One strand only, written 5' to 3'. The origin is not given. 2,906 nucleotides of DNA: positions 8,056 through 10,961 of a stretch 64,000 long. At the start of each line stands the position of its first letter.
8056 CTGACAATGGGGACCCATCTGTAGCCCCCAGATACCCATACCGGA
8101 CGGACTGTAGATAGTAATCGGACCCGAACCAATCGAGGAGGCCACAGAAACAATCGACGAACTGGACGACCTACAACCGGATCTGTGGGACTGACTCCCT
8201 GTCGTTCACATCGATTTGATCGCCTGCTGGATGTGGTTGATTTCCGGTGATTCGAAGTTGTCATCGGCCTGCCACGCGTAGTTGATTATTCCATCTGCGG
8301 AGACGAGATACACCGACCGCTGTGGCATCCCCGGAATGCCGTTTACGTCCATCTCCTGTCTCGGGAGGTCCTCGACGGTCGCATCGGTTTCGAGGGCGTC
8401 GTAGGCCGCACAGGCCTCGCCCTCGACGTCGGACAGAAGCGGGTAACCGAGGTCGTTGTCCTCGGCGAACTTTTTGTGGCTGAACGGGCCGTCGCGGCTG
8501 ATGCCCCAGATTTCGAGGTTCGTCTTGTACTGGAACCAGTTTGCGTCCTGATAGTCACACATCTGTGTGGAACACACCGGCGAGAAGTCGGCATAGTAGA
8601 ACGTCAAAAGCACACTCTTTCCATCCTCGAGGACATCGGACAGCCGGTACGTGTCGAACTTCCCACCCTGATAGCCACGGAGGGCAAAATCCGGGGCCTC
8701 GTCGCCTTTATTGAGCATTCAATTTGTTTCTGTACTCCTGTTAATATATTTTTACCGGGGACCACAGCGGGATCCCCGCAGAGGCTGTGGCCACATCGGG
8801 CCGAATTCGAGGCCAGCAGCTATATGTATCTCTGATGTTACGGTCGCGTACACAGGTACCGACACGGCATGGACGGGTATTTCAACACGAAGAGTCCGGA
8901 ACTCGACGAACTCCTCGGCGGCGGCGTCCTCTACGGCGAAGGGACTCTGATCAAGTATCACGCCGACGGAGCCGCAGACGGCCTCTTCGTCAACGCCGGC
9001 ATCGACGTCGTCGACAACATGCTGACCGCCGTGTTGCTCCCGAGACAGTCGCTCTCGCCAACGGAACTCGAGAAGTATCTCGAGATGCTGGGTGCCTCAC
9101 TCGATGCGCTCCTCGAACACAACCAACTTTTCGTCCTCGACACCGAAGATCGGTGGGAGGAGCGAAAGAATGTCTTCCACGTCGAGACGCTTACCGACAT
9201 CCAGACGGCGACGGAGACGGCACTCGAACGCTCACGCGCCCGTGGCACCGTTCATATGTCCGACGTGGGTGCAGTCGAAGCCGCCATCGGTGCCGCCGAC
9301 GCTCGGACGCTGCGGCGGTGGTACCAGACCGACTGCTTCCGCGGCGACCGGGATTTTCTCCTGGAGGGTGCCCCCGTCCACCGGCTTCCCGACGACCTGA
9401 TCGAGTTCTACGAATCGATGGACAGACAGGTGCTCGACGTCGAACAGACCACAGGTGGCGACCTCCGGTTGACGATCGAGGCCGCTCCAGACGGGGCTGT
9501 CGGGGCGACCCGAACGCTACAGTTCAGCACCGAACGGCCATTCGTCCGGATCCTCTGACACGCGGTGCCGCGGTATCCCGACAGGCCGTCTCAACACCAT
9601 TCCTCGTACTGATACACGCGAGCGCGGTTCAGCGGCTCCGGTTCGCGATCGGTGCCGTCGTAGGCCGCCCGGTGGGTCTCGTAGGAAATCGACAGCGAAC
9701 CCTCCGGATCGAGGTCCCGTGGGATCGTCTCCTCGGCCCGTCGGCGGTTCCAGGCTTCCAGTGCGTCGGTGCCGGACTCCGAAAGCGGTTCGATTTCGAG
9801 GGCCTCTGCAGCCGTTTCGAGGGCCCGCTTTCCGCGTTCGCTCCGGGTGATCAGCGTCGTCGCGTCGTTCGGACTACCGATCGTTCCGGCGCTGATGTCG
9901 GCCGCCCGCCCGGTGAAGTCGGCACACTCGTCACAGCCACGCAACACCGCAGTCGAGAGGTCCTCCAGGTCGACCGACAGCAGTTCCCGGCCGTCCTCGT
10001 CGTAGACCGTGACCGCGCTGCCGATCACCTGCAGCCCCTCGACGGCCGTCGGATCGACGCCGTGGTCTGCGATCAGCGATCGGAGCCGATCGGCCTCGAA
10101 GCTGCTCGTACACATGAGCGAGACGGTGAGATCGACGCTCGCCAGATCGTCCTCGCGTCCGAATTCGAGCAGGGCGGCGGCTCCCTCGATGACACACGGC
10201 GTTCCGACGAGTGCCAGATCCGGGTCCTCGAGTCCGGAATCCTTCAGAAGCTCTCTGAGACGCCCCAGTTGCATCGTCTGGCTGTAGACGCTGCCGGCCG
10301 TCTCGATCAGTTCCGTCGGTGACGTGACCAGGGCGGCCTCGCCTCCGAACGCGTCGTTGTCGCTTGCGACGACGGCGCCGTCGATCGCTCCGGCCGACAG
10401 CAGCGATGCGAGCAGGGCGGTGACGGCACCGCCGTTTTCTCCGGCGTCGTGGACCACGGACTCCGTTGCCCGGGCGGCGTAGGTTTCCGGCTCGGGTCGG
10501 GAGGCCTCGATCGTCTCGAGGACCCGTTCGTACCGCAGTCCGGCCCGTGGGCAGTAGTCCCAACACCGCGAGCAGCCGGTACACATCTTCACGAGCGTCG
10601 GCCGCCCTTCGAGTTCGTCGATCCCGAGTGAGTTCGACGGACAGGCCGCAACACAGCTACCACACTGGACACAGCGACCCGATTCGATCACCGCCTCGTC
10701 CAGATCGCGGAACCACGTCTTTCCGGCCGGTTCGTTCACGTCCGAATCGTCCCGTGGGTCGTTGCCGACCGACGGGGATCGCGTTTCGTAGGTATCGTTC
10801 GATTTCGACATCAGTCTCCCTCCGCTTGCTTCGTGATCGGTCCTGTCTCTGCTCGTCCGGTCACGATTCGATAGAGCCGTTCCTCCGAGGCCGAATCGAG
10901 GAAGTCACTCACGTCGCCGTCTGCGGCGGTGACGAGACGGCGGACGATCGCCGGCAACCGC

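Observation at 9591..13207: Rhodanese-sulfite reductase fusion translationally coupled to an FrhB/FpoF-like subunit: candidate split F420-dependent thiosulfate-to-sulfide module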

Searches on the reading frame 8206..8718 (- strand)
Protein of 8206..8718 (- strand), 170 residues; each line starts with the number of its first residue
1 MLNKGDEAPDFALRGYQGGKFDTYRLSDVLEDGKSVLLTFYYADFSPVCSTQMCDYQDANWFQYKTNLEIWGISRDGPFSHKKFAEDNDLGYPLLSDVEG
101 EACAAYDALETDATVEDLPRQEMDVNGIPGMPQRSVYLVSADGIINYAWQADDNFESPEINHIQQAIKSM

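Call 10: search_protein_families(library=pfam, proteins=[window:8206-8718:-], max_evalue=0.0001)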
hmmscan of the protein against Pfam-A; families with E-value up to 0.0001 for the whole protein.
window:8206-8718:- (170 aa): 2 families
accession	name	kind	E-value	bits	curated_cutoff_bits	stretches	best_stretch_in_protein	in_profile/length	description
PF00578.27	AhpC-TSA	-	1.2e-30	106.4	26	1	5-147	2-123/124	AhpC/TSA family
PF08534.16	Redoxin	-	2.9e-13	50.3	26.6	1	4-154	2-137/148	Redoxin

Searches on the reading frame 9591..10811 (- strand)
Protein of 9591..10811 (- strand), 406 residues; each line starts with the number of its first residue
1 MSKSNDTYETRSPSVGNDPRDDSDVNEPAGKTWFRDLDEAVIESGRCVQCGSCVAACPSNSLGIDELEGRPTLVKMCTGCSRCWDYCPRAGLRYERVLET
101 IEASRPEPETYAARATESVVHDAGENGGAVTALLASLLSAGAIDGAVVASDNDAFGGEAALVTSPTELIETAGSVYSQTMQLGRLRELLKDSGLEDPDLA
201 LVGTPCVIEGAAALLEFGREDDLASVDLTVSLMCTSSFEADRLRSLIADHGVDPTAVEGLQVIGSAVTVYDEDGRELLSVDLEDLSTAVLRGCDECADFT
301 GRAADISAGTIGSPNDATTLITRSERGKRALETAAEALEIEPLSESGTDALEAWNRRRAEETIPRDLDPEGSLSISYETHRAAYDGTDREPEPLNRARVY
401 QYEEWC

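Call 7: search_protein_families(library=pfam, proteins=[window:9591-10811:-], max_evalue=0.01)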
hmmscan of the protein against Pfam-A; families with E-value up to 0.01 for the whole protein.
window:9591-10811:- (406 aa): 14 families
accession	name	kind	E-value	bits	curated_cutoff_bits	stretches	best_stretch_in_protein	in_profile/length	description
PF04432.18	FrhB_FdhB_C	-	1.9e-29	102.9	23.3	1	199-343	4-147/150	Coenzyme F420 hydrogenase/dehydrogenase, beta subunit C terminus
PF04422.18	FrhB_FdhB_N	-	1.6e-18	67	22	1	110-182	1-74/78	Coenzyme F420 hydrogenase/dehydrogenase, beta subunit N-term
PF13237.11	Fer4_10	-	2.8e-08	34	25.5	1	41-88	3-53/53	4Fe-4S dicluster domain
PF12838.12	Fer4_7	-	4.2e-08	34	27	2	46-89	1-50/52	4Fe-4S dicluster domain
PF14697.11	Fer4_21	-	7e-08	32.9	35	1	40-88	1-52/59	4Fe-4S dicluster domain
PF13484.11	Fer4_16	-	1.4e-07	32.6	30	1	46-63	1-18/66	4Fe-4S double cluster binding domain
PF00037.32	Fer4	-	4.7e-07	29.8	21.1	1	41-60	2-21/24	4Fe-4S binding domain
PF13187.11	Fer4_9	-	1.3e-06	28.8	27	1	46-89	1-49/52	4Fe-4S dicluster domain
PF12797.12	Fer4_2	-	2.4e-05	24.4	24.5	1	41-59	4-22/22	4Fe-4S binding domain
PF13746.11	Fer4_18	-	0.00019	22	27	1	40-88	54-96/114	4Fe-4S dicluster domain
PF12837.12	Fer4_6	-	0.00019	21.7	25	1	41-60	3-22/24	4Fe-4S binding domain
PF12800.12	Fer4_4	-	0.00084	19.9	24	1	46-58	3-15/17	4Fe-4S binding domain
PF13183.11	Fer4_8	-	0.0045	17.9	27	0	45-59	3-17/68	4Fe-4S dicluster domain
PF13534.11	Fer4_17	-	0.0051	17.8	22.2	0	45-60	44-59/61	4Fe-4S dicluster domain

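Call 8: search_protein_families(library=ncbifam, proteins=[window:9591-10811:-], max_evalue=0.01)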
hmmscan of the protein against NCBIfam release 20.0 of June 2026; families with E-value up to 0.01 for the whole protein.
window:9591-10811:- (406 aa): 59 families (the best 25 are shown)
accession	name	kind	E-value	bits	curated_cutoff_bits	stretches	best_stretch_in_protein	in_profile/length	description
NF006807.0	PRK09325.1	subfamily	1.5e-38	132.5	269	1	109-351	9-256/283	coenzyme F420-reducing hydrogenase subunit beta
NF040616.1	F420_dehyd_FpoF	exception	3.3e-30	105.2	475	1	41-349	7-308/337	F420H2 dehydrogenase subunit FpoF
NF006808.0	PRK09326.1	equivalog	5.5e-30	104.4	444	1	41-350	8-310/341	F420H2 dehydrogenase subunit F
TIGR03289.1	frhB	equivalog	4e-29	101.5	331.5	1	110-344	7-244/275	coenzyme F420 hydrogenase subunit beta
NF038196.1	ferrodoxin_EFR1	subfamily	2.5e-10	40.8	75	1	37-96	176-233/242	EFR1 family ferrodoxin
TIGR03294.1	FrhG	equivalog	1.7e-08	34.5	245.5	1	36-91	165-219/228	coenzyme F420 hydrogenase subunit gamma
TIGR01944.1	rnfB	subfamily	1.5e-07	31.1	68.7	1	39-110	107-178/190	RnfABCDGE type electron transport complex subunit B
NF003475.0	PRK05113.1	equivalog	5.3e-07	29.7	203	1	40-103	108-171/190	electron transport complex subunit RsxB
NF010368.0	PRK13795.1-3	equivalog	5.9e-07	28.1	588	1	29-89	571-629/635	hypothetical protein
NF043069.1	T4HPD_activ_SAM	equivalog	2.1e-06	27.3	425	1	39-91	45-96/299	trans-4-hydroxy-L-proline dehydratase activase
NF004537.0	PRK05888.1-3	equivalog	2.9e-06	26.9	163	1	37-64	105-132/204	NADH-quinone oxidoreductase subunit NuoI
NF009053.0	PRK12387.1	subfamily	3.1e-06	27.1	204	1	44-94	37-92/180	formate hydrogenlyase complex iron-sulfur subunit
TIGR04395.1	cutC_activ_rSAM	equivalog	7.9e-06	25.3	360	1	41-97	50-108/309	choline TMA-lyase-activating enzyme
TIGR04270.1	Rama_corrin_act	subfamily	9.4e-06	24.2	500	1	45-96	478-531/534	methylamine methyltransferase corrinoid protein reductive activase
TIGR01971.1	NuoI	subfamily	1.5e-05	24.5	113.05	1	35-62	71-98/121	NADH-quinone oxidoreductase, chain I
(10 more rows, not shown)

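Call 42: search_solved_structures(query=window:9591-10811:-, show_alignments=2, max_evalue=0.001)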
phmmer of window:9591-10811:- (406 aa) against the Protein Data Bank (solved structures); distinct sequences matched with E-value up to 0.001: 25.
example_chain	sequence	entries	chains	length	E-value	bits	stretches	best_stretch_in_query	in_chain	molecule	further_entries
7np8_A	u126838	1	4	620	1.1e-38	136.5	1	40-339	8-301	Coenzyme F420-dependent sulfite reductase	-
8riu_B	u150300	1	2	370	2.1e-36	129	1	35-372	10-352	Coenzyme F420 hydrogenase/dehydrogenase, beta subunit C terminus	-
8rja_E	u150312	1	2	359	2.9e-34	121.9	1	35-341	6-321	Coenzyme F420 hydrogenase/dehydrogenase, beta subunit C terminus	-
9tn7_A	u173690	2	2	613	4.7e-33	117.9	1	37-344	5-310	Coenzyme F420 hydrogenase/dehydrogenase beta subunit domain protein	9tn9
7npa_A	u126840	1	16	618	2.9e-32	115.3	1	41-336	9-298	Coenzyme F420-dependent sulfite reductase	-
3zfs_C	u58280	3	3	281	3e-24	89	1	109-352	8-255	F420-REDUCING HYDROGENASE, SUBUNIT BETA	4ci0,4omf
9r51_B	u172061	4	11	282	4.9e-22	81.7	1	111-346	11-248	F420-reducing [NiFe]-hydrogenase from Methanothermococcus thermolithotrophicus subunit bet | F420-reducing [NiFe]-hydrogenase from Methanothermococcus thermolit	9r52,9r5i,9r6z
6qii_B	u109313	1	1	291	5.5e-22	81.5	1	112-351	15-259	Coenzyme F420 hydrogenase subunit beta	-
6qgr_B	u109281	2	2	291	6.2e-22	81.3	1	112-352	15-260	Coenzyme F420 hydrogenase subunit beta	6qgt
7bkb_E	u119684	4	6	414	1.9e-18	69.9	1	113-350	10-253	Formate dehydrogenase, beta subunit (F420)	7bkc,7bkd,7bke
9t1s_M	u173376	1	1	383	1.3e-15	60.5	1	109-336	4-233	formate dehydrogenase (coenzyme F420)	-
9sw6_G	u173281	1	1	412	2.2e-11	46.6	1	41-99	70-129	Polyferredoxin protein MvhB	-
8rvu_E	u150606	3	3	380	3.7e-10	42.6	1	112-341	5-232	Formate dehydrogenase, beta subunit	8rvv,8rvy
9r51_C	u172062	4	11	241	2.4e-06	30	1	36-102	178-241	F420-reducing [NiFe]-hydrogenase from Methanothermococcus thermolithotrophicus subunit gam | F420-reducing [NiFe]-hydrogenase from Methanothermococcus thermolit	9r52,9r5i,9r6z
6qgr_G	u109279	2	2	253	6.5e-06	28.6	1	33-97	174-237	Coenzyme F420 hydrogenase subunit gamma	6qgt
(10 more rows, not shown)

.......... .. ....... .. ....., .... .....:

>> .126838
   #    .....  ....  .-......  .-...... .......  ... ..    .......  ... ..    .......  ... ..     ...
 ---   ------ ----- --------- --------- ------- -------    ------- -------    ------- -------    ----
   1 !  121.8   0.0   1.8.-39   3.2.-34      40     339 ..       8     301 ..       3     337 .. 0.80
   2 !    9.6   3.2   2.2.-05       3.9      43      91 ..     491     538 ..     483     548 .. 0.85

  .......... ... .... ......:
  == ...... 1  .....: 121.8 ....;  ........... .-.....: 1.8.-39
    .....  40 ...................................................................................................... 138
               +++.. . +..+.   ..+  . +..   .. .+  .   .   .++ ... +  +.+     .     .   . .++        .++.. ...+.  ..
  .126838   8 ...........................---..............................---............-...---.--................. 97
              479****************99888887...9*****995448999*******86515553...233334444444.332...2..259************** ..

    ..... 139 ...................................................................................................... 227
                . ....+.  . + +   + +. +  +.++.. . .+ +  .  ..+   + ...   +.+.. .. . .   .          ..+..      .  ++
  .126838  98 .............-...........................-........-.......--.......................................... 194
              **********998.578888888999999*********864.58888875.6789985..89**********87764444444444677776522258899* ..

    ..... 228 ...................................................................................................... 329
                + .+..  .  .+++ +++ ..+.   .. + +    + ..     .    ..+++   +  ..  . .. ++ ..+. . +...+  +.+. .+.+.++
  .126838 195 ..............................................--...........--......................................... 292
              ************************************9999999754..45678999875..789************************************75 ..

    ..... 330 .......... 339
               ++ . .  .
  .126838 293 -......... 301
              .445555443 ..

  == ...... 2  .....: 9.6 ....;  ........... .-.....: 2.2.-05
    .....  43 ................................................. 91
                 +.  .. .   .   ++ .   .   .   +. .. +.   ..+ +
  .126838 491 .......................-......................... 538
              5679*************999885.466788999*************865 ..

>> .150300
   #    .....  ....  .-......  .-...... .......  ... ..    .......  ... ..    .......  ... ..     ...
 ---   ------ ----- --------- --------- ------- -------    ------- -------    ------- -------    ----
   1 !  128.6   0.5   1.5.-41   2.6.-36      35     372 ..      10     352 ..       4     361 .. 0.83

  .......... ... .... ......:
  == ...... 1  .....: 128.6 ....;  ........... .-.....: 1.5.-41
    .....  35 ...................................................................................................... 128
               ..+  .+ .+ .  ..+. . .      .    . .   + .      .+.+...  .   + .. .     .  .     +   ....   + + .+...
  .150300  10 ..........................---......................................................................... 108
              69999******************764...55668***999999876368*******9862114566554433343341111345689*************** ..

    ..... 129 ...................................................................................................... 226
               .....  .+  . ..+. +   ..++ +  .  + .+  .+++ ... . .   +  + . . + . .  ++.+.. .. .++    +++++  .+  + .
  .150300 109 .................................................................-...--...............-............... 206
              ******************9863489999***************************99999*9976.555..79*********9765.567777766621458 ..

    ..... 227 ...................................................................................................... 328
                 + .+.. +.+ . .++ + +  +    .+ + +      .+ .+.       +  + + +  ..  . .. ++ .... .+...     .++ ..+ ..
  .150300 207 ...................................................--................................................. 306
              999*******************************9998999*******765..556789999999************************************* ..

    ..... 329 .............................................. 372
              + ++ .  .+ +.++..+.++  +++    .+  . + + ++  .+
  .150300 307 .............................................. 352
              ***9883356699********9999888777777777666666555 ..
